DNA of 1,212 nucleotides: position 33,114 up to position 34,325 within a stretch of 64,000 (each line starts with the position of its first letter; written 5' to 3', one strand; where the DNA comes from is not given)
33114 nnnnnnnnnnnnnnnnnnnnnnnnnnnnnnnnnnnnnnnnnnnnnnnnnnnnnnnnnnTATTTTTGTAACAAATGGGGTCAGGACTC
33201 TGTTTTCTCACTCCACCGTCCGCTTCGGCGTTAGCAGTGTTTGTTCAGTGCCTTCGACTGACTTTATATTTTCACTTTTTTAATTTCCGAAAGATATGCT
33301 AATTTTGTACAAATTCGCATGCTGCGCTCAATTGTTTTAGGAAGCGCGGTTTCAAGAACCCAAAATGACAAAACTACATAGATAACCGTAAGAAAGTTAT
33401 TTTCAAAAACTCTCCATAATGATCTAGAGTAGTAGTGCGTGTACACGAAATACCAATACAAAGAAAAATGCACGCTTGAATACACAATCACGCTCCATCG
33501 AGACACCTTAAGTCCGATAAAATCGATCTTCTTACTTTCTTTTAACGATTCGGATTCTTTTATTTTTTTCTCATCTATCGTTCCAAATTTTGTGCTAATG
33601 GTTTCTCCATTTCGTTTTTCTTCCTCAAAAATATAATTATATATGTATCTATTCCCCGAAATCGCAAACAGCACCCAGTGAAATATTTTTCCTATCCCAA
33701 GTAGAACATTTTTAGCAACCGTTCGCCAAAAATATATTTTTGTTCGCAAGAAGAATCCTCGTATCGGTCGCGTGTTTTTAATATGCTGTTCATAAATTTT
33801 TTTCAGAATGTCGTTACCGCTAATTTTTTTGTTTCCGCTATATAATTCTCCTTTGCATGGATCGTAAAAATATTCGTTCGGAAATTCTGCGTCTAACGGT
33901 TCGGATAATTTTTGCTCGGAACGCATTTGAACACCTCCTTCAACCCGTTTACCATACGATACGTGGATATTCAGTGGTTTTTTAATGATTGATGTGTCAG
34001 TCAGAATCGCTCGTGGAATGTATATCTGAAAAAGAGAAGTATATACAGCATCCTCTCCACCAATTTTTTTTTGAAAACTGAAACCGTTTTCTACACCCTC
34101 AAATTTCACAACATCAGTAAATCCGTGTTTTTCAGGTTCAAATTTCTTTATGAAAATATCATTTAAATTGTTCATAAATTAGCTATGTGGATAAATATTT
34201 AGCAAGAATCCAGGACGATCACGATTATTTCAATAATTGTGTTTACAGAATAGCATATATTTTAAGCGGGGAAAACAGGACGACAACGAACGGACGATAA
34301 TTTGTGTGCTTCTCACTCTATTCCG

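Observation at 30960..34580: tRNA-Glu-adjacent accessory islet: XRE-Panacea(DUF4065) protein translationally coupled to a RelE/ParE-like toxin, plus orphan hypotheticals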

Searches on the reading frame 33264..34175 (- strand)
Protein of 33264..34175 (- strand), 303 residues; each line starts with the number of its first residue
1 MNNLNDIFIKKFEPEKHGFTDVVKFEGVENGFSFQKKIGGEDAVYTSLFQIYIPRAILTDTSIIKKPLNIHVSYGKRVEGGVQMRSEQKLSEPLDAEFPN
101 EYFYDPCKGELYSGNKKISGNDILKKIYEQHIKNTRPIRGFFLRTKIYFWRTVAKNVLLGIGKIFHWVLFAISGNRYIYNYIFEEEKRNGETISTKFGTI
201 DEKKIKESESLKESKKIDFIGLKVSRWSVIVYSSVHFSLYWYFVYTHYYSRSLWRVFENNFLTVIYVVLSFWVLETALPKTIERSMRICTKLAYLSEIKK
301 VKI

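Call 4: search_protein_families(library=pfam, max_evalue=1, proteins=[window:33264-34175:-])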
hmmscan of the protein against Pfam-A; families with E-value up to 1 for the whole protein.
window:33264-34175:- (303 aa): 0 families

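Call 6: search_protein_families(library=ncbifam, max_evalue=1, proteins=[window:33264-34175:-])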
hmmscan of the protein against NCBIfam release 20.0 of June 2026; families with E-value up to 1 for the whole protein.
window:33264-34175:- (303 aa): 0 families

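Call 7: search_protein_families(library=phrogs, max_evalue=1, proteins=[window:33264-34175:-])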
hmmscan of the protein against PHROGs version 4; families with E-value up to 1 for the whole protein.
window:33264-34175:- (303 aa): 1 family
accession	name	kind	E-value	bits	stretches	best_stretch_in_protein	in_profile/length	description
phrog_10557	-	unknown function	0.092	13.8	0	42-79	3-40/68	-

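Call 13: search_protein_families(library=padloc, max_evalue=1, proteins=[window:33264-34175:-])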
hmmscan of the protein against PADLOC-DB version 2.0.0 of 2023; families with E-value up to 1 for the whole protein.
window:33264-34175:- (303 aa): 0 families

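Call 49: search_protein_representatives(protein=window:33264-34175:-)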
Query: 303 residues. Proteins with E-value up to 0.001 (for the whole library): 256; up to 1e-10: 164; up to 1e-30: 49. The best 150 are listed.
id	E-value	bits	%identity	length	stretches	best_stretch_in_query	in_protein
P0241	3.0e-200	680.1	100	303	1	1-303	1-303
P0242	1.1e-74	267.8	47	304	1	2-301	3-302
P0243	3.1e-74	266.3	47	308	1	5-302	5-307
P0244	8.0e-62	225.6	41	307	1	4-282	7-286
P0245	2.5e-58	214.1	38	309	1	4-302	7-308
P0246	5.5e-58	213.0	37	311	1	9-303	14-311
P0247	1.7e-57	211.4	38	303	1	8-301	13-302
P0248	1.9e-57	211.2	40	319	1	8-302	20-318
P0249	3.7e-55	203.7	39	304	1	7-302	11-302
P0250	3.8e-54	200.4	45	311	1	2-283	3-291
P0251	1.7e-53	198.3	37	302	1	4-302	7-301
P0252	4.6e-52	193.6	37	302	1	8-302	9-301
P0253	3.0e-48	181.0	36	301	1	31-303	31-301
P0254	1.8e-47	178.5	35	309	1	7-303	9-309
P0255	5.6e-45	170.3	35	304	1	4-302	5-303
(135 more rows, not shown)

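Call 51: find_homologous_proteins(query=window:33264-34175:-, max_evalue=0.001)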
Query window:33264-34175:- (303 aa): 2 proteins with E <= 0.001 among 972 candidates.
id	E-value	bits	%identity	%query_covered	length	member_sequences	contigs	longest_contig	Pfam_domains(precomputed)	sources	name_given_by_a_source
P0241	9.3e-200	680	100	100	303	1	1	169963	-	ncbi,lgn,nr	ncbi:MAG: hypothetical protein NTZ13_03690 [Candidatus Parcubacteria bacterium]|nr:hypothetical prot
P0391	3.0e-141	488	71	100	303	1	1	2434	-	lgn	-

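Call 52: find_encoding_contigs(protein=P0391, flank=5000, max_places=3)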
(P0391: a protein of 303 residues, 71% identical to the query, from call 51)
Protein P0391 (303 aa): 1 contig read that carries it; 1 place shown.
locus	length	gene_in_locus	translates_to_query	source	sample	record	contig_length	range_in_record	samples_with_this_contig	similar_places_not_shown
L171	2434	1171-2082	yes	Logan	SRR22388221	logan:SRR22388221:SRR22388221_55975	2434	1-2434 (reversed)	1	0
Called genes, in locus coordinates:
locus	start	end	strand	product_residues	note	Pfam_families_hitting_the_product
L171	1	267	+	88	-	?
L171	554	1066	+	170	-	-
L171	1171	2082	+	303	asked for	-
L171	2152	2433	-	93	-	?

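Call 79: predict_structure(alignment_id=A2)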
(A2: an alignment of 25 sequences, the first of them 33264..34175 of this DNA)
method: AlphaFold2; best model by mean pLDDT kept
length: 303 residues; sequences in the alignment: 25
mean_pLDDT: 86.8   pTM: 0.72
mean pLDDT of the five models: 86.8, 86.8, 86.6, 85.6, 83.5
residues with pLDDT >= 90: 148; 70-90: 129; 50-70: 24; < 50: 2
segments of 3 or more residues with pLDDT < 50: none
pLDDT, mean of each block of 10 residues (from residue 1): 80 88 84 85 82 90 93 90 85 91 93 95 94 89 93 95 94 88 85 76 56 67 84 92 88 83 89 91 94 92 87
secondary structure, 60 per line:
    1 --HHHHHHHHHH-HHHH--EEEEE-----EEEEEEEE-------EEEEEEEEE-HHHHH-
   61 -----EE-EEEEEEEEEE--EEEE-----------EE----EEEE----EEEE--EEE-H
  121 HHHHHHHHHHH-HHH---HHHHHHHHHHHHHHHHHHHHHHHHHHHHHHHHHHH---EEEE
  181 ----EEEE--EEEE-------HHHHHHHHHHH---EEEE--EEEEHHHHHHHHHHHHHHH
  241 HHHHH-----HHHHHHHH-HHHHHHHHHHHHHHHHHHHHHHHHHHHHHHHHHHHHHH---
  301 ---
elements in order: H3-12 H14-17 E20-24 E30-37 E45-53 H55-59 E69-78 E81-84 E102-105 E110-113 E116-118 H120-131 H139-173 E177-180 E185-188 E191-194 H202-212 E216-219 E222-225 H226-245 H251-258 H260-297

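Call 81: fold_search(model_id=the predicted structure, library=pdb)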
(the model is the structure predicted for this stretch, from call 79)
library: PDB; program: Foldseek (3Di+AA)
matches with E <= 10: 223; with E <= 0.001: 0
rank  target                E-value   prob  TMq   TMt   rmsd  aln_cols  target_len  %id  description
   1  1omo_A                3.6e-01  0.41  0.14  0.14   9.6        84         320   10  alanine dehydrogenase dimer w/bound NAD (archaeal) (released 2004-07-06)
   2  1vll_A                4.1e-01  0.38  0.14  0.14   9.6        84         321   11  Crystal structure of alanine dehydrogenase (AF1665) from Archaeoglobus fulgidus at 2.80 A resolution (released 2004-09-21)
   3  9b7j_N                4.8e-01  0.11  0.15  0.16  12.9       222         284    8  Cryo-EM structure of human dynactin complex bound to Chlamydia effector Dre1 (released 2025-04-16)
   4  3lk2_A                6.4e-01  0.28  0.23  0.25   8.2       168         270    6  Crystal structure of CapZ bound to the uncapping motif from CARMIL (released 2010-04-07)
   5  1izn_A                6.8e-01  0.28  0.24  0.26   7.9       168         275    6  Crystal Structure of Actin Filament Capping Protein CapZ (released 2003-04-08)
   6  5ys0_A                7.1e-01  0.15  0.19  0.32  12.1       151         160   16  Crystal structure of the second StARkin domain of Lam2 in complex with ergosterol (released 2018-01-31)
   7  3aaa_A                7.1e-01  0.13  0.20  0.22   9.8       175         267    6  Crystal Structure of Actin capping protein in complex with V-1 (released 2010-08-04)
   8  7ds8_A                7.5e-01  0.13  0.18  0.20   9.3       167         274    8  Crystal structure of actin capping protein in complex with twinflin-1/CD2AP CPI chimera peptide (CDN-TWC) (released 2021-03-03)
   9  6szw_A                8.0e-01  0.09  0.16  0.24  14.6       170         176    9  Asymmetric complex of Factor XII and kininogen with gC1qR/C1QBP/P32 is governed by allostery (released 2020-07-22)
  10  6y2p_A                9.4e-01  0.30  0.12  0.10   4.7        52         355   13  Escherichia coli RnlA-RnlB Toxin-Antitoxin System. (released 2021-04-14)
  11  5afu_K                1.2e+00  0.11  0.21  0.22   9.3       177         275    6  Cryo-EM structure of dynein tail-dynactin-BICD2N complex (released 2015-03-11)
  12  7dsa_B                1.2e+00  0.09  0.18  0.21  10.3       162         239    8  Crystal structure of actin capping protein in complex with V-1 (space group P62) (released 2021-03-03)
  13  8p94_V                1.3e+00  0.12  0.21  0.23   9.8       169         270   12  Cryo-EM structure of cortactin stabilized Arp2/3-complex nucleated actin branches (released 2024-01-03)
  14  7t5q_I                1.4e+00  0.13  0.22  0.23   8.6       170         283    6  Cryo-EM Structure of a Transition State of Arp2/3 Complex Activation (released 2023-06-14)
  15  9y9m_Y                1.4e+00  0.09  0.19  0.20   9.1       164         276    7  Capping protein bound to the barbed end of cofilactin (released 2026-03-04)
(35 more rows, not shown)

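Call 86: fold_search(model_id=the predicted structure, library=viral)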
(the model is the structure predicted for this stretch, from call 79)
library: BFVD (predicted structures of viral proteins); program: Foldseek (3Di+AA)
matches with E <= 10: 468; with E <= 0.001: 0
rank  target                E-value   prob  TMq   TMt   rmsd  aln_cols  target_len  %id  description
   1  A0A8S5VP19            5.3e-02  0.21  0.14  0.04  16.8       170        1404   12  (no name in the UniProt tables at hand)
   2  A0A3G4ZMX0            8.8e-02  0.85  0.23  0.24   5.7       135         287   16  Uncharacterized protein [Terrestrivirus sp.]
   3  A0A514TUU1            1.8e-01  0.23  0.17  0.34  13.2       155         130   12  Uncharacterized protein [Aeromonas phage PS1]
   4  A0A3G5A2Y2            1.8e-01  0.23  0.18  0.20  13.0       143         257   11  Uncharacterized protein [Harvfovirus sp.]
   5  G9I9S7                2.0e-01  0.12  0.16  0.21  15.2       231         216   12  (no name in the UniProt tables at hand)
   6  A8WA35                2.2e-01  0.77  0.21  0.40   5.8       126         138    6  Immunity repressor [Mycobacterium phage Giles]
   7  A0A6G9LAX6            2.6e-01  0.47  0.15  0.39   9.5        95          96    7  Immunity repressor [Mycobacterium phage Ein37]
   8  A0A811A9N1            2.6e-01  0.14  0.18  0.15  13.9       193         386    9  (no name in the UniProt tables at hand)
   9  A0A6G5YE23            3.6e-01  0.14  0.18  0.23  14.0       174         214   11  (no name in the UniProt tables at hand)
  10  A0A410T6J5            4.0e-01  0.08  0.11  0.15  13.4       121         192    9  (no name in the UniProt tables at hand)
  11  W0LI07                4.7e-01  0.02  0.09  0.03  19.0       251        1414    9  Genome polyprotein (Fragment) [Dengue virus type 4]
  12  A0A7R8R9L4            5.0e-01  0.05  0.09  0.07  16.3       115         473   12  YomR [Klebsiella phage vB_KvM-Eowyn]
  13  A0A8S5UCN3            5.3e-01  0.23  0.25  0.24  10.0       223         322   12  Uncharacterized protein [Siphoviridae sp. ctgN495]
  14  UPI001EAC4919         5.3e-01  0.20  0.20  0.37  12.9       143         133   12  (no name look-up for this kind of identifier)
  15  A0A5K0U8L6            5.3e-01  0.05  0.10  0.07  13.8       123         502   11  Uncharacterized protein [Yasminevirus sp. GU-2018]
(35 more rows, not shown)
